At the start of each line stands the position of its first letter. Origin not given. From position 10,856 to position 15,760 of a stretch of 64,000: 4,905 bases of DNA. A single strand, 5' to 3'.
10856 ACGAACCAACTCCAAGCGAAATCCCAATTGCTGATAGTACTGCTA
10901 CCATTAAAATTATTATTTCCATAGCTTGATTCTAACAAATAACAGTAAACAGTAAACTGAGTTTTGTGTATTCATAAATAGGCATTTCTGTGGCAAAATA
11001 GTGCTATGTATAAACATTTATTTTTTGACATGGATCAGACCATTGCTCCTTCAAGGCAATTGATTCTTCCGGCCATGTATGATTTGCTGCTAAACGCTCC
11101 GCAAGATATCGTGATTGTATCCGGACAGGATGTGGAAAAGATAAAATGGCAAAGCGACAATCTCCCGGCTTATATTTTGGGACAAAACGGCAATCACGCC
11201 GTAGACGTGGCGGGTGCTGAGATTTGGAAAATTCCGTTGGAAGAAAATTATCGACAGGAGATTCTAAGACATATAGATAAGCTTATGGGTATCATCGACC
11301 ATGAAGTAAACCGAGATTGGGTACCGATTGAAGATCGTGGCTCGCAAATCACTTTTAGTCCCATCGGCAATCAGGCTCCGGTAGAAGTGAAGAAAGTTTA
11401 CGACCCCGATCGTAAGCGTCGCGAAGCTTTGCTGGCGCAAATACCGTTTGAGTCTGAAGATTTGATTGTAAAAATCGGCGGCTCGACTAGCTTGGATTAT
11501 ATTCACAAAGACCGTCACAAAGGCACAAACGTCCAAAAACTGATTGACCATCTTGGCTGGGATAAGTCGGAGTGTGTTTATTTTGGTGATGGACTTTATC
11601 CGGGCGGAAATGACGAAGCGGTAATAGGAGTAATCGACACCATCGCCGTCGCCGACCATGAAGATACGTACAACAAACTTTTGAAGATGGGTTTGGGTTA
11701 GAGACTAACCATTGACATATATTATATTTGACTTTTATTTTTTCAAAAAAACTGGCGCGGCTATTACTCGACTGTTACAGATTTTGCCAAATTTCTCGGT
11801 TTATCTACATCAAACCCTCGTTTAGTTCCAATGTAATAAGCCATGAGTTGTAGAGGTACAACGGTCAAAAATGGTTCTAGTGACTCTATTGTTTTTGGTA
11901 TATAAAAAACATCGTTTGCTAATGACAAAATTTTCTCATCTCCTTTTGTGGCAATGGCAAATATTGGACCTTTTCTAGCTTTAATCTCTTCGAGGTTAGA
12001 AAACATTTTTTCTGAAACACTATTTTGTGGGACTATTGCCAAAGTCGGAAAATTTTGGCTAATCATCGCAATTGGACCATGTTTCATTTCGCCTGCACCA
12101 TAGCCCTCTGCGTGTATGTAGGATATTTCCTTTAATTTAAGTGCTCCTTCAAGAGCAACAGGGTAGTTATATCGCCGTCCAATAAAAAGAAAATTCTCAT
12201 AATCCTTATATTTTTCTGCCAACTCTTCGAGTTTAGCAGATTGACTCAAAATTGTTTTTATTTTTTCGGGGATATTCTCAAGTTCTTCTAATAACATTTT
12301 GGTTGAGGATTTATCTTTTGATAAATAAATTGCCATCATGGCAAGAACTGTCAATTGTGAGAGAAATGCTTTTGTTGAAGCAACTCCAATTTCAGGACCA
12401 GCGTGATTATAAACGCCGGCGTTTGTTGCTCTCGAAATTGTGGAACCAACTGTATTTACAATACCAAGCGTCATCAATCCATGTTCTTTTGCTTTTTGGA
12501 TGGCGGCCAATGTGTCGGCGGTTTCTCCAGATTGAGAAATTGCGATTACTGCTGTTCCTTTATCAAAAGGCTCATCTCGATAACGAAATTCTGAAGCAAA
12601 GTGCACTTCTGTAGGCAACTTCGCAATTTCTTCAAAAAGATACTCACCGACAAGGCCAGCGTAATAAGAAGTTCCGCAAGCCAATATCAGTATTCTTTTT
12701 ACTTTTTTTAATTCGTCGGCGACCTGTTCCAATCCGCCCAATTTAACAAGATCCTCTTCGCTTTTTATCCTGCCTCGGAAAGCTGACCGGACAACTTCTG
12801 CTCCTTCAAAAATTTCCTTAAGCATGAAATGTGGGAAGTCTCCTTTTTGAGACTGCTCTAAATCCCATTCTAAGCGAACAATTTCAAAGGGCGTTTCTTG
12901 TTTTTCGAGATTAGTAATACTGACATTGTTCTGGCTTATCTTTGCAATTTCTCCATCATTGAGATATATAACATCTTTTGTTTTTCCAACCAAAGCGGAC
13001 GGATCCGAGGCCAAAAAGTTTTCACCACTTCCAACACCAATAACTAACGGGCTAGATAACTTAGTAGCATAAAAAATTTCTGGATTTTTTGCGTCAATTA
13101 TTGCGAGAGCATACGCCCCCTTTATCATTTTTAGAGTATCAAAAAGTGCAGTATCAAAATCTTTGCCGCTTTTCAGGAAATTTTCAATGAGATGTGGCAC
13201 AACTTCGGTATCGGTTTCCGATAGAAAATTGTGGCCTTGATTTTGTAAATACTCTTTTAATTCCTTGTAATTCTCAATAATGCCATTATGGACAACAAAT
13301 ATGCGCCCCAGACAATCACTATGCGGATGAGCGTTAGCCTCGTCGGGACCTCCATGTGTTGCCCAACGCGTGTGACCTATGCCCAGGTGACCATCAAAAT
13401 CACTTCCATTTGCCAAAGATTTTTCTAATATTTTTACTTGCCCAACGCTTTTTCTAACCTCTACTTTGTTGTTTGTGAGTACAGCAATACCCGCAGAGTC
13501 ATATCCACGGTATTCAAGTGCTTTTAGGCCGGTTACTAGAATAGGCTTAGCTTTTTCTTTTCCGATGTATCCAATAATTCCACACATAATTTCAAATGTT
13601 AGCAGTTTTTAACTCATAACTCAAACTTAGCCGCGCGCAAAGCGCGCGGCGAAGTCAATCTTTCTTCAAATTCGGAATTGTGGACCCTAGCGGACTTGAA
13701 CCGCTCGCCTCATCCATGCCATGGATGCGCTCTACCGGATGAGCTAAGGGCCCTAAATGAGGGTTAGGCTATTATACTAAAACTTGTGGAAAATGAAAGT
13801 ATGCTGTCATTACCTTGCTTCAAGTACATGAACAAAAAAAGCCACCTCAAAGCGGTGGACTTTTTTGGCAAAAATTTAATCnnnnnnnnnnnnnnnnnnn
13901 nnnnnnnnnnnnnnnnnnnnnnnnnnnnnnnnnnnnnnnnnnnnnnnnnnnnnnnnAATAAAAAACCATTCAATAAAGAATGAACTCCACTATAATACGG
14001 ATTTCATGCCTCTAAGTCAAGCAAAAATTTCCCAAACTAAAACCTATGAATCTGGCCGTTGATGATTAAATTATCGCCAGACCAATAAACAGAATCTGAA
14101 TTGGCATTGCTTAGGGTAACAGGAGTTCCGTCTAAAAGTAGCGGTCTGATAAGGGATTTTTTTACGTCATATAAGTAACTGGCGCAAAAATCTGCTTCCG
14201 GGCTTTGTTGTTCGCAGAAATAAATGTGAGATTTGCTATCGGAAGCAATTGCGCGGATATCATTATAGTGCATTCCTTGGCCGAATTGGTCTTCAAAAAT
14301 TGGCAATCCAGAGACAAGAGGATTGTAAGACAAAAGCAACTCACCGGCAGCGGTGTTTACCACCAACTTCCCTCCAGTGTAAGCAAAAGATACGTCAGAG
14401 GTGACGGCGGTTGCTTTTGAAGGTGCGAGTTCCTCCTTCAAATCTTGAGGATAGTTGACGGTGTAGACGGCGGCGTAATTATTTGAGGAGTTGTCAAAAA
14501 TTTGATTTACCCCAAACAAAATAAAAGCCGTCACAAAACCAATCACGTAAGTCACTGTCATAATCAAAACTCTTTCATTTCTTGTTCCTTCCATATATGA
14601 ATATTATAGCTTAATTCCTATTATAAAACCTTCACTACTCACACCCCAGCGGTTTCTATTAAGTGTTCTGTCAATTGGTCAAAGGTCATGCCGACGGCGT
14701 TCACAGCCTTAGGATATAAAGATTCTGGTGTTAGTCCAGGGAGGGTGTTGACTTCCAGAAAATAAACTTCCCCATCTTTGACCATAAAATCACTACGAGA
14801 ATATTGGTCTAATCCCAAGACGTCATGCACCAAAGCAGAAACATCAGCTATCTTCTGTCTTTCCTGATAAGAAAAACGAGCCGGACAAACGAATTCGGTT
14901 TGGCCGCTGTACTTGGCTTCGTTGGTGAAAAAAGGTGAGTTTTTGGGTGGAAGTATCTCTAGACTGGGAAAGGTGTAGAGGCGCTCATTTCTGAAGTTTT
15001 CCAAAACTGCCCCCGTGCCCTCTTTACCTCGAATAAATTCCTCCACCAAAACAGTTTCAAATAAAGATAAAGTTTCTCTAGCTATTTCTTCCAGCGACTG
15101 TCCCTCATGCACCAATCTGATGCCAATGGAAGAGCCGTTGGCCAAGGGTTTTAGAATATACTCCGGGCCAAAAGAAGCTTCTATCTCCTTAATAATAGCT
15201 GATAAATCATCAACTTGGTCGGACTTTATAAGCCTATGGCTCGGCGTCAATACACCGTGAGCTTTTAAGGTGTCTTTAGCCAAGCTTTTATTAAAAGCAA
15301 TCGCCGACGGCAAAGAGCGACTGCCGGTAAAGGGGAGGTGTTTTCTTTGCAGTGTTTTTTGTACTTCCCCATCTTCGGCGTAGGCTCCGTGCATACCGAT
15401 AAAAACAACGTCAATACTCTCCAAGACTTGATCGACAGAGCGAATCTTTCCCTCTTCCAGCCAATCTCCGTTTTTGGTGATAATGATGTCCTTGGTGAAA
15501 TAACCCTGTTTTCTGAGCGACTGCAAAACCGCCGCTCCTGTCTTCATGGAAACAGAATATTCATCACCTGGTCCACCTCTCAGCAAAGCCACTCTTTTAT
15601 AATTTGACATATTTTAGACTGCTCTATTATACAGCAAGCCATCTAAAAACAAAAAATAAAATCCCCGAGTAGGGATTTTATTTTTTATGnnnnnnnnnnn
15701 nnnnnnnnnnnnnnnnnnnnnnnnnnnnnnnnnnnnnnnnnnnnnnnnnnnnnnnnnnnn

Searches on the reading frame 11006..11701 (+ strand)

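Call 28: search_protein_families(library=pfam, proteins=[window:11006-11701:+], max_evalue=0.00001)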
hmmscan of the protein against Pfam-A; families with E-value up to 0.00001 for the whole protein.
window:11006-11701:+ (231 aa): 2 families
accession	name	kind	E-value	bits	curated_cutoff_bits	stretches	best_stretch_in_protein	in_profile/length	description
PF03332.19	PMM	-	2.3e-09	37.8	22.4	1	34-225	13-215/221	Eukaryotic phosphomannomutase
PF08282.18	Hydrolase_3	-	3.7e-08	33.9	20.9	1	5-196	1-212/255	haloacid dehalogenase-like hydrolase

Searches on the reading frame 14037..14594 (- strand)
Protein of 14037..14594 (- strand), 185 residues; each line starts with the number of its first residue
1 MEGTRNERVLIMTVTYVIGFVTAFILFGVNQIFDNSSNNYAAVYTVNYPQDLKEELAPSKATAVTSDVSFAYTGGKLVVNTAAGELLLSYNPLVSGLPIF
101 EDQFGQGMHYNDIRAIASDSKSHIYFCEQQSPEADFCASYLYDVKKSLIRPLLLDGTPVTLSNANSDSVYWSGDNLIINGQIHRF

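Call 5: search_protein_families(library=pfam, proteins=[window:14037-14594:-], max_evalue=1)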
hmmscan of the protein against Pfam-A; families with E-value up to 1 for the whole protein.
window:14037-14594:- (185 aa): 1 family
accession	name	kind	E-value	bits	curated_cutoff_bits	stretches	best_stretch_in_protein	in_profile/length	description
PF13624.11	SurA_N_3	-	0.056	13.7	27.2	1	6-47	8-45/162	SurA-like N-terminal domain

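Call 61: search_protein_families(library=ncbifam, proteins=[window:14037-14594:-], max_evalue=1)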
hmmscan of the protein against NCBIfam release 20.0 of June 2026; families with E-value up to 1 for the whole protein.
window:14037-14594:- (185 aa): 0 families

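Call 89: search_protein_families(library=phrogs, proteins=[window:14037-14594:-], max_evalue=0.01)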
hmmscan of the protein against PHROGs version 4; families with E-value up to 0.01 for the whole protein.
window:14037-14594:- (185 aa): 0 families

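Call 90: search_protein_families(library=padloc, proteins=[window:14037-14594:-], max_evalue=0.01)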
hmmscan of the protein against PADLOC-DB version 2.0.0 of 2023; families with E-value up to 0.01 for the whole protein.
window:14037-14594:- (185 aa): 0 families

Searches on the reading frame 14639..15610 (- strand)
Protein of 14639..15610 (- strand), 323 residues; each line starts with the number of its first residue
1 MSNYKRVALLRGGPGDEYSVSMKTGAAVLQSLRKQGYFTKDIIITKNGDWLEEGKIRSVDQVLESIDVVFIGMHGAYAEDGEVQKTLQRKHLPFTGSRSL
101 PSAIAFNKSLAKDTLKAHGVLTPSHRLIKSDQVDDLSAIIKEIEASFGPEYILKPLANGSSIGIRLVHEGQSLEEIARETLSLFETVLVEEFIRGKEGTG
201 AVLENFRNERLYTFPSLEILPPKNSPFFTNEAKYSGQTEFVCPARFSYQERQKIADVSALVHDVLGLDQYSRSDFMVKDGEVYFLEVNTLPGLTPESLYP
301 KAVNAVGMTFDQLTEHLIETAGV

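Call 62: find_encoding_contigs(protein=window:14639-15610:-, flank=3000, max_places=6)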
Protein window:14639-15610:- (323 aa): 6 contigs read that carry it; 4 places shown.
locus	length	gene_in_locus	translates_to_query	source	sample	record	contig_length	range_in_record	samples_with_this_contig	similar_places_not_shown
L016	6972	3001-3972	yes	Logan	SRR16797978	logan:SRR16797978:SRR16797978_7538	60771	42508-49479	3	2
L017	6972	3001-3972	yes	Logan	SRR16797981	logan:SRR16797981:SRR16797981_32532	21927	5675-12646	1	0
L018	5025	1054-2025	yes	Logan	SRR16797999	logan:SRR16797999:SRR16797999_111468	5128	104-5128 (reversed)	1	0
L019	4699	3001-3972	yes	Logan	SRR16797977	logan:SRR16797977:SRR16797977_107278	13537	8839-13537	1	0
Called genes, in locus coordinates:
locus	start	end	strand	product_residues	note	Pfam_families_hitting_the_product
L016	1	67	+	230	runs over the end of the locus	-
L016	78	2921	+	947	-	-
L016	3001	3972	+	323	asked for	PF01820:Dala_Dala_lig_N, PF02655:ATP-grasp_3, PF07478:Dala_Dala_lig_C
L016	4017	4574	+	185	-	-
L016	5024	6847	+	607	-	PF13522:GATase_6, PF13537:GATase_7, PF01380:SIS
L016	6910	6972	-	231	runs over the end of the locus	PF08282:Hydrolase_3 (weak), PF03332:PMM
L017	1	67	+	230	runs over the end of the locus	-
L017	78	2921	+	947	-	-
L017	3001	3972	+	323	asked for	PF01820:Dala_Dala_lig_N, PF02655:ATP-grasp_3, PF07478:Dala_Dala_lig_C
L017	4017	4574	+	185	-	-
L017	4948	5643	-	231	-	PF08282:Hydrolase_3 (weak), PF03332:PMM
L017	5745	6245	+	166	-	-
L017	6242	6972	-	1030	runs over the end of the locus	PF00873:ACR_tran, PF02355:SecD_SecF_C (faint)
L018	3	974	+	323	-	?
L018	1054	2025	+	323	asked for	PF01820:Dala_Dala_lig_N, PF02655:ATP-grasp_3, PF07478:Dala_Dala_lig_C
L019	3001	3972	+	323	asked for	PF01820:Dala_Dala_lig_N, PF02655:ATP-grasp_3, PF07478:Dala_Dala_lig_C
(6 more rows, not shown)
